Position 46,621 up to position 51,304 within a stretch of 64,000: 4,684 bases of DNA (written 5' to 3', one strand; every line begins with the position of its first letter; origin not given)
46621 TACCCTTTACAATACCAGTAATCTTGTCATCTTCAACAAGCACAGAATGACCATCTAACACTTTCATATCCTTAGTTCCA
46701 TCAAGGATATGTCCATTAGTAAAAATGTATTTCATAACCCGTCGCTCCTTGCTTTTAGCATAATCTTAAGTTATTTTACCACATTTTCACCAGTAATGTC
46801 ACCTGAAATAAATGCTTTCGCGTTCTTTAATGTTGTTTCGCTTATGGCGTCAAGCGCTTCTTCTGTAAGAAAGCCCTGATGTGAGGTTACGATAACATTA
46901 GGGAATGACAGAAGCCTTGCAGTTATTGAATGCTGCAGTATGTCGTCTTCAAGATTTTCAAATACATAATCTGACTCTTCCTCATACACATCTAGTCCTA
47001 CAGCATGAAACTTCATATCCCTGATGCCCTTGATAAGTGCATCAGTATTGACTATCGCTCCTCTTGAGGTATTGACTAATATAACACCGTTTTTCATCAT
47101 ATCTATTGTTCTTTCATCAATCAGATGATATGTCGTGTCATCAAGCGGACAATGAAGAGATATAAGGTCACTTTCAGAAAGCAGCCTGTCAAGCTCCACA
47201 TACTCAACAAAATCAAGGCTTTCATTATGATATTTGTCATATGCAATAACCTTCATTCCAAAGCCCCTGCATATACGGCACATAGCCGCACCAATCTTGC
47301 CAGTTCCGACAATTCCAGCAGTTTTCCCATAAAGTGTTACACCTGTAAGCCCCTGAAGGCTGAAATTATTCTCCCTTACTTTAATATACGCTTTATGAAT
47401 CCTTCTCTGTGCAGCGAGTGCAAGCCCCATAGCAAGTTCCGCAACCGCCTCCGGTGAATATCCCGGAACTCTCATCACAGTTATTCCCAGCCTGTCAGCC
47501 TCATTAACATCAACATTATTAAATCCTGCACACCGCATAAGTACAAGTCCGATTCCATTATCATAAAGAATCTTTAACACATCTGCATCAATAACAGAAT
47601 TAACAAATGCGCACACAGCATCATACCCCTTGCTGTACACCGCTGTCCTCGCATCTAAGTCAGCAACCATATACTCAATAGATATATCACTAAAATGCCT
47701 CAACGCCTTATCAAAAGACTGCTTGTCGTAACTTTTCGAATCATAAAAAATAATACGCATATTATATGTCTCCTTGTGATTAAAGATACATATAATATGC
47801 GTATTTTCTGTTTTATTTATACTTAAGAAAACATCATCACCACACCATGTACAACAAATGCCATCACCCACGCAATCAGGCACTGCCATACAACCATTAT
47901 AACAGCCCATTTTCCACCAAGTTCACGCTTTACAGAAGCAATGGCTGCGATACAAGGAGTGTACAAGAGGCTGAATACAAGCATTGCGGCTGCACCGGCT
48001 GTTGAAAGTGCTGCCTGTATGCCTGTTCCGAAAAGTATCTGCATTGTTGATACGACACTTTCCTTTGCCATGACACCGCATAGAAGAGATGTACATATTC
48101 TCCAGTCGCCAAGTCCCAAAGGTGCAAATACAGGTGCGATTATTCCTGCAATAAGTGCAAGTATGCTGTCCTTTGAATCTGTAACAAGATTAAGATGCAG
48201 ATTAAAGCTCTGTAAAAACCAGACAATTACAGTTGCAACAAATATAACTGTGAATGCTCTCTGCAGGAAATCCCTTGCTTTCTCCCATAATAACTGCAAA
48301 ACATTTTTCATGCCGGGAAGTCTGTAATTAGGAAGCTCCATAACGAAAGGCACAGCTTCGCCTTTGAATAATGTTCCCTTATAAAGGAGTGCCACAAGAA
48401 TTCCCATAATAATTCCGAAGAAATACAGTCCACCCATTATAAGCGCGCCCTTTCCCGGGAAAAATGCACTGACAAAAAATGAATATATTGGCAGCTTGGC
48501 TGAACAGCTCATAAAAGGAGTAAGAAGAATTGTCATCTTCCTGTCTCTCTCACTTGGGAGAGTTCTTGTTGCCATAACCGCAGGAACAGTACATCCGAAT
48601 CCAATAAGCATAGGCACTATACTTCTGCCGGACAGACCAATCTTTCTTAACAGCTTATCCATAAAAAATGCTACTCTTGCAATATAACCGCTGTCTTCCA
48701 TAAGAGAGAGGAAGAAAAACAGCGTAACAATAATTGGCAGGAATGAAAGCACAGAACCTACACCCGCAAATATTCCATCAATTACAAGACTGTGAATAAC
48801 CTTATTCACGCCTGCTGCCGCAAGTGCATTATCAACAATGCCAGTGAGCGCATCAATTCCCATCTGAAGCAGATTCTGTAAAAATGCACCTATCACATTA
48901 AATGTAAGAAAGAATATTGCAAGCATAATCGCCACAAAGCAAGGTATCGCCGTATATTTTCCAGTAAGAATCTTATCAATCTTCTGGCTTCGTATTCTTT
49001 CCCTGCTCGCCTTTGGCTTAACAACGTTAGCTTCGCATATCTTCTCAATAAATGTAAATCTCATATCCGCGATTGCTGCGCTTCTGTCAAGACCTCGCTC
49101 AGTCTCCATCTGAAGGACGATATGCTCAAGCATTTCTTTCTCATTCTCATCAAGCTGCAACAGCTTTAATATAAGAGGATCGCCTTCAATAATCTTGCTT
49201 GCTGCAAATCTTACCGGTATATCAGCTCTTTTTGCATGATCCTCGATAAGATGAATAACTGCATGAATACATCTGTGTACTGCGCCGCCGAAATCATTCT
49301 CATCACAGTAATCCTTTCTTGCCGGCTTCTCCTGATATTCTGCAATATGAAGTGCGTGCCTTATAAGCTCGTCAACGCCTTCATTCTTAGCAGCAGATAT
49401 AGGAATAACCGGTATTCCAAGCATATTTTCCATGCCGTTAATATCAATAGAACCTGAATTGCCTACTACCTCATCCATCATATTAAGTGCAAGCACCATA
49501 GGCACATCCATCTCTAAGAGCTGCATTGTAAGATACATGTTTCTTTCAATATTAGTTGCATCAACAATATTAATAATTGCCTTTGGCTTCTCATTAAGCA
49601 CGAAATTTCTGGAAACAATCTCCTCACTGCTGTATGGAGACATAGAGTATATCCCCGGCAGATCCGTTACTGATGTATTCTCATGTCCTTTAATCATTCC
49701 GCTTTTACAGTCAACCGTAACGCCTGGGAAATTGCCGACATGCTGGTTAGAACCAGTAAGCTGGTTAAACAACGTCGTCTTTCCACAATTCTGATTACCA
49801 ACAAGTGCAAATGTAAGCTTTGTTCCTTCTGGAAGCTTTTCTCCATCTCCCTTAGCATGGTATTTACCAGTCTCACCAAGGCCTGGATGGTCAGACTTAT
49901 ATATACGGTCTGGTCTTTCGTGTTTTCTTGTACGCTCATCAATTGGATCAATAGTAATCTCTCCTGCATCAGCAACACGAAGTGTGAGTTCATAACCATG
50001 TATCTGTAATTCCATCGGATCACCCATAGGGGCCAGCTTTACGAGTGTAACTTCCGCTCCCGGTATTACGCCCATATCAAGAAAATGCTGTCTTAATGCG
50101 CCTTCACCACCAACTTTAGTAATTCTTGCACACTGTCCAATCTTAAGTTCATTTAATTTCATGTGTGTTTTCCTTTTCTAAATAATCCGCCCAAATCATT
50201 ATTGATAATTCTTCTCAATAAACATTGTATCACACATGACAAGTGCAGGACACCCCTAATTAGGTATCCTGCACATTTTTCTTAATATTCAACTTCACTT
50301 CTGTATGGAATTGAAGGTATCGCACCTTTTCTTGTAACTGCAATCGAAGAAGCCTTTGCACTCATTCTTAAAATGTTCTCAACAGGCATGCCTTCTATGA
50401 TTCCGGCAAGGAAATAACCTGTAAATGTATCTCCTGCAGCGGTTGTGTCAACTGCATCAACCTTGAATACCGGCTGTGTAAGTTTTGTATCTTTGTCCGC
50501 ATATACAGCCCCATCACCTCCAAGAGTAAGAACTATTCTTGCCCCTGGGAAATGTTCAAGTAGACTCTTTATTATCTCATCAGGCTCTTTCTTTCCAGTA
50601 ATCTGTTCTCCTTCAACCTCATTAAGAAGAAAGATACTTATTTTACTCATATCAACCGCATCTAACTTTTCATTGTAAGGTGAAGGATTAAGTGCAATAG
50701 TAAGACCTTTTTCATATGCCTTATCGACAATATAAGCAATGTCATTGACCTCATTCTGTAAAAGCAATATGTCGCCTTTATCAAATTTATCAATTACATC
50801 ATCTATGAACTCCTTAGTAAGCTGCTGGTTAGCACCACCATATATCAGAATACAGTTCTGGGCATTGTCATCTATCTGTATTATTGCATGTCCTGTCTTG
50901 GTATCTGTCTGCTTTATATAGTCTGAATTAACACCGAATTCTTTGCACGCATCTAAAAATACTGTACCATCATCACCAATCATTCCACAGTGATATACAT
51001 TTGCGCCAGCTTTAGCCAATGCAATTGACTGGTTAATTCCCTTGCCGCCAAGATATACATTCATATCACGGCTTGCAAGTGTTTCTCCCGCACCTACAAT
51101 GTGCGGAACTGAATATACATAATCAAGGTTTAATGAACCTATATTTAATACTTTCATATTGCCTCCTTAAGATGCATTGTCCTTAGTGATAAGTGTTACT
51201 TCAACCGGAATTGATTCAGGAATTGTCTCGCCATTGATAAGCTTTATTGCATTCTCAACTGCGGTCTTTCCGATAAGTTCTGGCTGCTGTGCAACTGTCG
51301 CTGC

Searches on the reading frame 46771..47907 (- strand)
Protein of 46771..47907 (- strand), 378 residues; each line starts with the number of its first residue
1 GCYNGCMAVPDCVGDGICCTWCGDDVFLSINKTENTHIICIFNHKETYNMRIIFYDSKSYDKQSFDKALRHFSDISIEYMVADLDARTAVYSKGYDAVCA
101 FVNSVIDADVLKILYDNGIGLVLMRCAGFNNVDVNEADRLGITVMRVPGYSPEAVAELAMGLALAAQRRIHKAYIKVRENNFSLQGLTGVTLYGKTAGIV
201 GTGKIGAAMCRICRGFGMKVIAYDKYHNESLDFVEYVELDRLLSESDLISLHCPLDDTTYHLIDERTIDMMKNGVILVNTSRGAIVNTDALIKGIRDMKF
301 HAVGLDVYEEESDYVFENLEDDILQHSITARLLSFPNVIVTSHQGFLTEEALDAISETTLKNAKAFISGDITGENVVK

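Call 45: search_protein_families(library=pfam, proteins=[window:46771-47907:-], max_evalue=0.00001)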
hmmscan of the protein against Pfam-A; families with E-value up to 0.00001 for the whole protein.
window:46771-47907:- (378 aa): 2 families
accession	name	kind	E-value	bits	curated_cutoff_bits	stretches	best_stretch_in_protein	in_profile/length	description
PF02826.25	2-Hacid_dh_C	-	2.2e-52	177.4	25.1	1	160-345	1-178/178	D-isomer specific 2-hydroxyacid dehydrogenase, NAD binding domain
PF00389.36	2-Hacid_dh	-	4.7e-28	98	24.6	1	53-374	2-131/134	D-isomer specific 2-hydroxyacid dehydrogenase, catalytic domain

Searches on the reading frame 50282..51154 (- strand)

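Call 45: search_protein_families(library=pfam, proteins=[window:50282-51154:-], max_evalue=0.00001)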
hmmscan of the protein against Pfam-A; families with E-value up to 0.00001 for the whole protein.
window:50282-51154:- (290 aa): 1 family
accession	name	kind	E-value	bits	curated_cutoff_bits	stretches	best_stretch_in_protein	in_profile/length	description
PF00294.29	PfkB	-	1.2e-49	169.8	25.8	1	2-283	4-300/302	pfkB family carbohydrate kinase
